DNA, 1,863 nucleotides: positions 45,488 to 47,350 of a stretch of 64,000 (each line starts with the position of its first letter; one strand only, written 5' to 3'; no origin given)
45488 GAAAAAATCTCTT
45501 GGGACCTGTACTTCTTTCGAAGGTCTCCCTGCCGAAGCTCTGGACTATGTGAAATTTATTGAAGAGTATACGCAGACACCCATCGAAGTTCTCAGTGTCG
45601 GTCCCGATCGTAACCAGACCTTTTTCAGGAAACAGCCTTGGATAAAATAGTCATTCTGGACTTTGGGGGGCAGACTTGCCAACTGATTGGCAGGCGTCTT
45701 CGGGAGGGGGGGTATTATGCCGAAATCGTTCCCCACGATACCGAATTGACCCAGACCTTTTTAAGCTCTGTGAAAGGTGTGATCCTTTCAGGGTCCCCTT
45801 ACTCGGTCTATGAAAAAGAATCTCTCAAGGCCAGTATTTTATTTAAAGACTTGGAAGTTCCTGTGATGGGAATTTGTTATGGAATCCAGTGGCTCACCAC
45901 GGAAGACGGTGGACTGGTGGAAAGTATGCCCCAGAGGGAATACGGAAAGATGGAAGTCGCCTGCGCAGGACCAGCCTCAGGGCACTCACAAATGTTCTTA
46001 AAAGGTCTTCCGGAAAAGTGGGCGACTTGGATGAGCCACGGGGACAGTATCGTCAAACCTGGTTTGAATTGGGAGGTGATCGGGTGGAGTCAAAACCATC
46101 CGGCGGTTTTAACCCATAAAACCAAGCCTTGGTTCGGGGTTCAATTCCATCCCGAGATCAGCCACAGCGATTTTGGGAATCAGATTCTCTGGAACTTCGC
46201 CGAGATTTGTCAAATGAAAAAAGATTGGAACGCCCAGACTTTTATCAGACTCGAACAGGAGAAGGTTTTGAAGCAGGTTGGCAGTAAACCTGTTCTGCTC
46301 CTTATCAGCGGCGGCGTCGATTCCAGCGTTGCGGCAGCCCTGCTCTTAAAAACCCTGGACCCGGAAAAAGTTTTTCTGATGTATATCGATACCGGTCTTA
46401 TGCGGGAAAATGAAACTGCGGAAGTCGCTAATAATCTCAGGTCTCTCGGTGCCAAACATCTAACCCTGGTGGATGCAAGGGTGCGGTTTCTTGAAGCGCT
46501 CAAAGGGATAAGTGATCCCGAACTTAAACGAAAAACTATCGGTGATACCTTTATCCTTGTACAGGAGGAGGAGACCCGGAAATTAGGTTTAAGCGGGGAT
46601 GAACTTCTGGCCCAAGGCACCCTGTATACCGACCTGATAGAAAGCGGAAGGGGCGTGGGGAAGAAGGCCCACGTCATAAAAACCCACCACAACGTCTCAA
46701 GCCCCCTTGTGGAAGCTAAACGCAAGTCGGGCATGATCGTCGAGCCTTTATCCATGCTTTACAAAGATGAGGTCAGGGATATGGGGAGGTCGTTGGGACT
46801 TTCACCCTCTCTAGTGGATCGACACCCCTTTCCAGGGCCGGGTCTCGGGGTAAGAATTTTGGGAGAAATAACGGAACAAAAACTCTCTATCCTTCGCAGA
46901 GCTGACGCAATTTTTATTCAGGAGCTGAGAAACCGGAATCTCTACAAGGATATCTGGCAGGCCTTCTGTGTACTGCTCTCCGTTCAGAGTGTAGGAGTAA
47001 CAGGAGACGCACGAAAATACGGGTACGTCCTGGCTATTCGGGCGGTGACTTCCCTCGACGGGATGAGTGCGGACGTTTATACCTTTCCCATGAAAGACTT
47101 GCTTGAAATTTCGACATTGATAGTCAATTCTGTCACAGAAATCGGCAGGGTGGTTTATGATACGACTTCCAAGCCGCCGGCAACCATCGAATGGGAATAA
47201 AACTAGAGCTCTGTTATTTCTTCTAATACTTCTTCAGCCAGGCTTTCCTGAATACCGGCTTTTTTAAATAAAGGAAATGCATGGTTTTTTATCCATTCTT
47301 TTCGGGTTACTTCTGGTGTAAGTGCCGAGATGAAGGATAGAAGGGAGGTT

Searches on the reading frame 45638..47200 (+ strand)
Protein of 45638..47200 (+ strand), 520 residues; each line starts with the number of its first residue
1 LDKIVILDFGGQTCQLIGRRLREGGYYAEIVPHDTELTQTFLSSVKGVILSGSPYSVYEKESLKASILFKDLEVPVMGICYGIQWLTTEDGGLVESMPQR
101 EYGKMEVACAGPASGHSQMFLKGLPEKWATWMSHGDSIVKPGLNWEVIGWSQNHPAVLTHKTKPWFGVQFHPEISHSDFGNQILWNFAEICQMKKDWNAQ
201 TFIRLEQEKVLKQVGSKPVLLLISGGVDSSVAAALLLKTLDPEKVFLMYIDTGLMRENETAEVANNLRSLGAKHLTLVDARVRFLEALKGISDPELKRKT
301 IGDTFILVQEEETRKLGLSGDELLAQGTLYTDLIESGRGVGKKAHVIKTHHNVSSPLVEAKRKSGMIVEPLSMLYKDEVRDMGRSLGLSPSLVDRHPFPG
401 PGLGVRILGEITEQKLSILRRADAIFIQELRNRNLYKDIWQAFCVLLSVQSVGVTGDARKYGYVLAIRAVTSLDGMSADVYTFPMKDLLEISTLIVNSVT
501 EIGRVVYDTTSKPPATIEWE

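Call 23: find_encoding_contigs(protein=window:45638-47200:+, flank=10000, max_places=1)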
Protein window:45638-47200:+ (520 aa): 2 contigs read that carry it; 1 place shown.
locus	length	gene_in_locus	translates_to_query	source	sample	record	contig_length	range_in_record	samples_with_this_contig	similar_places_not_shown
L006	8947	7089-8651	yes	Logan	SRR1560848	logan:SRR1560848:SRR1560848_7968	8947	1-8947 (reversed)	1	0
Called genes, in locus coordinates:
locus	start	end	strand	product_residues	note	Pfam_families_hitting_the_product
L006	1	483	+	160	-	?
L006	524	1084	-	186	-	-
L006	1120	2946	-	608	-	PF00515:TPR_1 (faint), PF07719:TPR_2 (faint), PF12569:NatA_aux_su (faint), PF12895:ANAPC3 (faint), PF13371:TPR_9 (faint), PF13432:TPR_16 (faint), PF14559:TPR_19 (faint), PF21033:RMD1-3 (faint), +8 more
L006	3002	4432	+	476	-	PF00206:Lyase_1, PF08328:ASL_C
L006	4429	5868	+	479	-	PF00478:IMPDH, PF00571:CBS, PF01070:FMN_dh, PF03060:NMO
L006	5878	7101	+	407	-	PF00709:Adenylsucc_synt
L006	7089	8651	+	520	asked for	PF00117:GATase, PF07722:Peptidase_C26 (faint), PF02540:NAD_synthase (weak), PF00958:GMP_synt_C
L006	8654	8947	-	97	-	?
